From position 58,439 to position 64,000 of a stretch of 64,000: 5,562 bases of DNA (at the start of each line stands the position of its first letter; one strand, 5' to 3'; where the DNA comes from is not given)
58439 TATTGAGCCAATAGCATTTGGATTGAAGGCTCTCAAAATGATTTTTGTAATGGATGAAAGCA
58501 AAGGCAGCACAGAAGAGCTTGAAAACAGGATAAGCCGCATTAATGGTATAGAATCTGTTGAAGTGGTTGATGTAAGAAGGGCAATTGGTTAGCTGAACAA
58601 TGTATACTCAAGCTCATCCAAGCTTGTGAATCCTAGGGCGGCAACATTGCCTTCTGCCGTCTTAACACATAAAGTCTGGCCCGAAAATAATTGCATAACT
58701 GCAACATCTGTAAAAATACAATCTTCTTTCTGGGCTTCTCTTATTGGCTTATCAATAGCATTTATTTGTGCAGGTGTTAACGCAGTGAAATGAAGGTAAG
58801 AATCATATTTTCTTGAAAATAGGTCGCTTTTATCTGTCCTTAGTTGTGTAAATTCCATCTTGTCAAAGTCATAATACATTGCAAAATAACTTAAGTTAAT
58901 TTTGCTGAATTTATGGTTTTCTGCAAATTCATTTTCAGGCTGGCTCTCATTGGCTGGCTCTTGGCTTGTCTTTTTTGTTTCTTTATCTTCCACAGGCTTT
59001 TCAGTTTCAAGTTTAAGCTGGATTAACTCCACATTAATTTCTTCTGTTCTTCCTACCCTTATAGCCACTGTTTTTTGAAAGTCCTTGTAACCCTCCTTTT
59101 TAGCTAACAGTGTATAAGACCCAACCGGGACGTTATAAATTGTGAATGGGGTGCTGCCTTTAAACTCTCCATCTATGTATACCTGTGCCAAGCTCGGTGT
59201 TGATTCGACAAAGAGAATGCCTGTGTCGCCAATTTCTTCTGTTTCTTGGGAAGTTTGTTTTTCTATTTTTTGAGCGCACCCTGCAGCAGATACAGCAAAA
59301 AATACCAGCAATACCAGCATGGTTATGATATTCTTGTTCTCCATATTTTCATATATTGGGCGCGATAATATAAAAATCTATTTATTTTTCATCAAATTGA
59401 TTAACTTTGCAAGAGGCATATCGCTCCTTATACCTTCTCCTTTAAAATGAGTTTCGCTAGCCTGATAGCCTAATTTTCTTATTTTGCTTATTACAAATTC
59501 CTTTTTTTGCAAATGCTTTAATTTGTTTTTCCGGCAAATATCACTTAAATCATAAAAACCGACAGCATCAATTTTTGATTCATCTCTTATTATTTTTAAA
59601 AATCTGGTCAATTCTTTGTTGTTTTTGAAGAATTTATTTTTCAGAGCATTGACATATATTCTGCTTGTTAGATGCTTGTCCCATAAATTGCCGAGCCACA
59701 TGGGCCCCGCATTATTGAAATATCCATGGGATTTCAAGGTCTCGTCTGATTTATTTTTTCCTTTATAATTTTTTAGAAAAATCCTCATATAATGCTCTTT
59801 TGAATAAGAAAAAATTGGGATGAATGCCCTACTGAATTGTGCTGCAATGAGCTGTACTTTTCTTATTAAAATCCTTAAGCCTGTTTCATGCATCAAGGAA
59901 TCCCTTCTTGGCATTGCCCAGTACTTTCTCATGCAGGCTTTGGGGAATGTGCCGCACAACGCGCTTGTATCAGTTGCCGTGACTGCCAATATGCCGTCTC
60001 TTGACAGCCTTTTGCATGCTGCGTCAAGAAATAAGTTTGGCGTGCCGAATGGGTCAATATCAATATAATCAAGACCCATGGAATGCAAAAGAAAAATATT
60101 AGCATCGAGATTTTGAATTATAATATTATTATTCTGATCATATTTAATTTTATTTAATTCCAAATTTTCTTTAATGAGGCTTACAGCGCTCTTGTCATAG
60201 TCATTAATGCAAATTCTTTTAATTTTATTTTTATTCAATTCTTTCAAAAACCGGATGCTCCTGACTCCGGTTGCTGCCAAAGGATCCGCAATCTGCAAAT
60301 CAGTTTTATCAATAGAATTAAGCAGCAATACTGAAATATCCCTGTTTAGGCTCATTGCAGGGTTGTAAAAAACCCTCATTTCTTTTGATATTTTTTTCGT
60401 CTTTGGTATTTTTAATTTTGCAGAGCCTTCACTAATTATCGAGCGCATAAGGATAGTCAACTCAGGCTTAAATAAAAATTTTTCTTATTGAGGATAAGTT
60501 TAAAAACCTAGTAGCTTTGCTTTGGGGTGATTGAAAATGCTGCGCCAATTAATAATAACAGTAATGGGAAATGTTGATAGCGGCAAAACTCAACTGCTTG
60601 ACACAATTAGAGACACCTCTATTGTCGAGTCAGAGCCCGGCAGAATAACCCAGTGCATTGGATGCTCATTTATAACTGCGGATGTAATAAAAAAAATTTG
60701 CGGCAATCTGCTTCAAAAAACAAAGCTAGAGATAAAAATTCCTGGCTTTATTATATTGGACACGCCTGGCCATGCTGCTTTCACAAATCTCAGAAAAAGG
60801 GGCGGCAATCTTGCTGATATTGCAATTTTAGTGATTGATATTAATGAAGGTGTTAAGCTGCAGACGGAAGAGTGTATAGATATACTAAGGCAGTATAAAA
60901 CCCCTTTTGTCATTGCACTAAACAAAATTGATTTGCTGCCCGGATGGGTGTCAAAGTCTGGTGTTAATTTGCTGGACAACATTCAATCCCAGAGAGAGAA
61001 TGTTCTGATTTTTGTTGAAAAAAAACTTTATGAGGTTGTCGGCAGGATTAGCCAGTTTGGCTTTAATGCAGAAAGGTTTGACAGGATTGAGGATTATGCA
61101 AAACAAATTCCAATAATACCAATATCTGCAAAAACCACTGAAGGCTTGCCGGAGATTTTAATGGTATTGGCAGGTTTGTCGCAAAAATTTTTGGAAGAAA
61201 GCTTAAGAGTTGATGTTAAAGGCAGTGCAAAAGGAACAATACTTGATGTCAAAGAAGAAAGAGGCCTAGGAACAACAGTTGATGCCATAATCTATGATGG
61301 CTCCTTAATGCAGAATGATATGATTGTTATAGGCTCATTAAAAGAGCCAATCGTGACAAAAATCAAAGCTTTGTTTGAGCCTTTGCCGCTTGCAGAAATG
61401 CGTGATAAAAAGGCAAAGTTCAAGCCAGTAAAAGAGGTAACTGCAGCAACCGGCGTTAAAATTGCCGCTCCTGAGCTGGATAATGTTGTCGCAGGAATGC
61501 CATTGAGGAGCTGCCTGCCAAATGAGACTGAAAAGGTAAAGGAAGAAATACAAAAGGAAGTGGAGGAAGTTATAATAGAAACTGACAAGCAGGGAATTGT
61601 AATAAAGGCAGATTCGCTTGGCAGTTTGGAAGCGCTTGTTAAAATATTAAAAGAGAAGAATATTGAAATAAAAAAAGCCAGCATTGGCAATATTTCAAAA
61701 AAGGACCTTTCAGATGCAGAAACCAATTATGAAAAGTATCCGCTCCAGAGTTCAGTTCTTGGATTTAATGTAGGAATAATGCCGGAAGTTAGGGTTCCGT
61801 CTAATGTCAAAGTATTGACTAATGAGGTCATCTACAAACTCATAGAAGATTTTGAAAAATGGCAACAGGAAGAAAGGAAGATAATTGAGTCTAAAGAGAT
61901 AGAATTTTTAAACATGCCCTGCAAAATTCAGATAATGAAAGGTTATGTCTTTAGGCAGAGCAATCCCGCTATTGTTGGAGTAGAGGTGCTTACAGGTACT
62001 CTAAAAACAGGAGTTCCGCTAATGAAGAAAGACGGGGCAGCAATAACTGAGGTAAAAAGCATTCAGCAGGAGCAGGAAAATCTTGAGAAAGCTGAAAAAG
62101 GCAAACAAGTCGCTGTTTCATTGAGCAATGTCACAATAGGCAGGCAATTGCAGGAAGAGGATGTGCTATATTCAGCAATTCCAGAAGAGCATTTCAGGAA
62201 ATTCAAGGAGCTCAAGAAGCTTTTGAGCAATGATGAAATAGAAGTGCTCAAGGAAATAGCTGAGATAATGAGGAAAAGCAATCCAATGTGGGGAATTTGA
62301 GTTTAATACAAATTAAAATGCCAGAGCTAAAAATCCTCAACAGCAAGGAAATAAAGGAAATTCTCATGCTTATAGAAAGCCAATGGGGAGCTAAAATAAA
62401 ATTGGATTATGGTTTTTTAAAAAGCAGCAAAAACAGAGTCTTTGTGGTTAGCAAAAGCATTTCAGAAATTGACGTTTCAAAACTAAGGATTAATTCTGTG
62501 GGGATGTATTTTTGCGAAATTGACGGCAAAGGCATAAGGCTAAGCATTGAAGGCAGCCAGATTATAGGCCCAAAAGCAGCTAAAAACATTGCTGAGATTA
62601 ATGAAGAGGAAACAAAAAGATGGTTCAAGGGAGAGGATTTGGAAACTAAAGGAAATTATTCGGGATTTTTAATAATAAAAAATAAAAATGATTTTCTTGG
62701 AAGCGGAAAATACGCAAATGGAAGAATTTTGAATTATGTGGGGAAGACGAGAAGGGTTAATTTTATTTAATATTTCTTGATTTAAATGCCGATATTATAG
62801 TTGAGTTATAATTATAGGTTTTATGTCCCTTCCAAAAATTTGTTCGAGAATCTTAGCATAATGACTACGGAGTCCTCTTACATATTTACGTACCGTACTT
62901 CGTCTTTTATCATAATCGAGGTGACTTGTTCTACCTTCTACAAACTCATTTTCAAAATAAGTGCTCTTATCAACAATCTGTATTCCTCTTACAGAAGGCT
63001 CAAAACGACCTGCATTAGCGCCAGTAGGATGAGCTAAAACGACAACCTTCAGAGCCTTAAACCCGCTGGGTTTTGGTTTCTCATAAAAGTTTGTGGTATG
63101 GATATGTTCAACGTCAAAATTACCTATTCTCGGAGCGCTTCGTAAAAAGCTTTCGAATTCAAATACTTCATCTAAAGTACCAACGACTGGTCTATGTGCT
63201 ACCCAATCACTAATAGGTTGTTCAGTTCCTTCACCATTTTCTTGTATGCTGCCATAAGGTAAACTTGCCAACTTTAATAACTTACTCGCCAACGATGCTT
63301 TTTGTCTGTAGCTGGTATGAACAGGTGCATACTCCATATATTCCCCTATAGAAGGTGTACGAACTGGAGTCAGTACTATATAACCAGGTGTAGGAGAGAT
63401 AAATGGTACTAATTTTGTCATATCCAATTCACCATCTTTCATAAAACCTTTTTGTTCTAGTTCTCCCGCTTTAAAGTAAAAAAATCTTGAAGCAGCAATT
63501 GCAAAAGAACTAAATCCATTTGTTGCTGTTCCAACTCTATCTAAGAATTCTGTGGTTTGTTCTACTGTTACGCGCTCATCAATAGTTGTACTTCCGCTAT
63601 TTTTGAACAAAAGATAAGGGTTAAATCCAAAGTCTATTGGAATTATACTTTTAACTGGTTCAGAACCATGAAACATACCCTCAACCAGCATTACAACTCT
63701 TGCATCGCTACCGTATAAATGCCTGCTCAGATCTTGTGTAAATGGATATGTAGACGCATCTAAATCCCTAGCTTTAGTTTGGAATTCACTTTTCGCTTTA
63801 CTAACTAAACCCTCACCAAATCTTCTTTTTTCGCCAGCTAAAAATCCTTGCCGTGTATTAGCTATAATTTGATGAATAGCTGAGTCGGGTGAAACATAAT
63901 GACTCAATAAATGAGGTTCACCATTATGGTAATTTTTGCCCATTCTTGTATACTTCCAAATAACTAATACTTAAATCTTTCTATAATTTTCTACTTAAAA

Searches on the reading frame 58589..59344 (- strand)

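Call 75: search_protein_families(library=pfam, proteins=[window:58589-59344:-], max_evalue=0.0001)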
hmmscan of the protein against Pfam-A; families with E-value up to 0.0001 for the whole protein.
window:58589-59344:- (251 aa): 2 families
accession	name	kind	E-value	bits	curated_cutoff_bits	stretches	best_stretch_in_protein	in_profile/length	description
PF08308.17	PEGA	-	2.1e-17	63.2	20.8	1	42-108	2-68/71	PEGA domain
PF13620.12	CarboxypepD_reg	-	4.4e-05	24.2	32.3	1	67-107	40-81/82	Carboxypeptidase regulatory-like domain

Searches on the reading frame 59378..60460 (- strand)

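Call 75: search_protein_families(library=pfam, proteins=[window:59378-60460:-], max_evalue=0.0001)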
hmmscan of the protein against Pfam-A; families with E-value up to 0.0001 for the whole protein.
window:59378-60460:- (360 aa): 1 family
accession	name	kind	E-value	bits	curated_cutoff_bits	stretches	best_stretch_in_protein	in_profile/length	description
PF02005.22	TRM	-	6.4e-102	342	27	2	12-248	1-239/376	N2,N2-dimethylguanosine tRNA methyltransferase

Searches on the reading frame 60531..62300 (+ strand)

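Call 75: search_protein_families(library=pfam, proteins=[window:60531-62300:+], max_evalue=0.0001)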
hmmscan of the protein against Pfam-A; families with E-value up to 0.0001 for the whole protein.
window:60531-62300:+ (589 aa): 5 families
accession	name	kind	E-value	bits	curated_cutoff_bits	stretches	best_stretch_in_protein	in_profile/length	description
PF00009.33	GTP_EFTU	-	5.4e-31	108.1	26.5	1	7-214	4-183/188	Elongation factor Tu GTP binding domain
PF14578.12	GTP_EFTU_D4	-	5.9e-30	103.4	23.8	1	463-547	2-86/86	Elongation factor Tu domain 4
PF11987.13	IF-2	-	2.4e-16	60.1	27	1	334-442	6-117/117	Translation-initiation factor 2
PF03144.31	GTP_EFTU_D2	-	2e-08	35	30.3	0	247-325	1-72/73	Elongation factor Tu domain 2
PF01926.29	MMR_HSR1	-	2e-06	28.4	21.9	1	9-132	2-113/113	50S ribosome-binding GTPase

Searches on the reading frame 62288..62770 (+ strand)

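Call 75: search_protein_families(library=pfam, proteins=[window:62288-62770:+], max_evalue=0.0001)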
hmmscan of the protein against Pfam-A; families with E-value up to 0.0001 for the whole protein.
window:62288-62770:+ (160 aa): 1 family
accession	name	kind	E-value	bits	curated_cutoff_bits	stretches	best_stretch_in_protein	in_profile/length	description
PF13636.12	Methyltranf_PUA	-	1.5e-08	35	27.6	1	110-156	2-48/49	RNA-binding PUA-like domain of methyltransferase RsmF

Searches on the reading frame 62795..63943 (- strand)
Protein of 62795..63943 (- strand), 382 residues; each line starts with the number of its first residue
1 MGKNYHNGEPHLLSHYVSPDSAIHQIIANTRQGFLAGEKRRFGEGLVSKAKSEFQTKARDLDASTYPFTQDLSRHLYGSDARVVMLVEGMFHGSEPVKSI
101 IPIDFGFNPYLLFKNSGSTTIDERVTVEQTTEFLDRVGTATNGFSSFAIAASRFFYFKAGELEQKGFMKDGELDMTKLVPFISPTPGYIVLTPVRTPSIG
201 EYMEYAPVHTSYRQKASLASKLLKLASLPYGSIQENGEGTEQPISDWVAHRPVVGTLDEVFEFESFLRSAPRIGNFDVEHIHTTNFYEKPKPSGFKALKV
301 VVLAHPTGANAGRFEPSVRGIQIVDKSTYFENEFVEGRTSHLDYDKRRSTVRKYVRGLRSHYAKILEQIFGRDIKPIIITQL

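Call 69: find_encoding_contigs(protein=window:62795-63943:-, flank=10000, max_places=2)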
Protein window:62795-63943:- (382 aa): 2 contigs read that carry it; 2 places shown.
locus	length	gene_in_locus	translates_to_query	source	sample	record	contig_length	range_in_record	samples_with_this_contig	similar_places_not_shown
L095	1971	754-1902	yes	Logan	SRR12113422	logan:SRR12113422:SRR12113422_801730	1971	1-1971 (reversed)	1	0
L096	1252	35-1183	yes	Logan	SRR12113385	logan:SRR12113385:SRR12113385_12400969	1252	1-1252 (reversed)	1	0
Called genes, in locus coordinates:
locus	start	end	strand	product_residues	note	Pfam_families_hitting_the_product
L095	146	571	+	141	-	PF04027:DUF371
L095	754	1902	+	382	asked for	-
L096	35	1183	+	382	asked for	-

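Call 75: search_protein_families(library=pfam, proteins=[window:62795-63943:-], max_evalue=0.0001)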
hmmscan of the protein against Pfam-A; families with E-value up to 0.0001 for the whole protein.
window:62795-63943:- (382 aa): 0 families
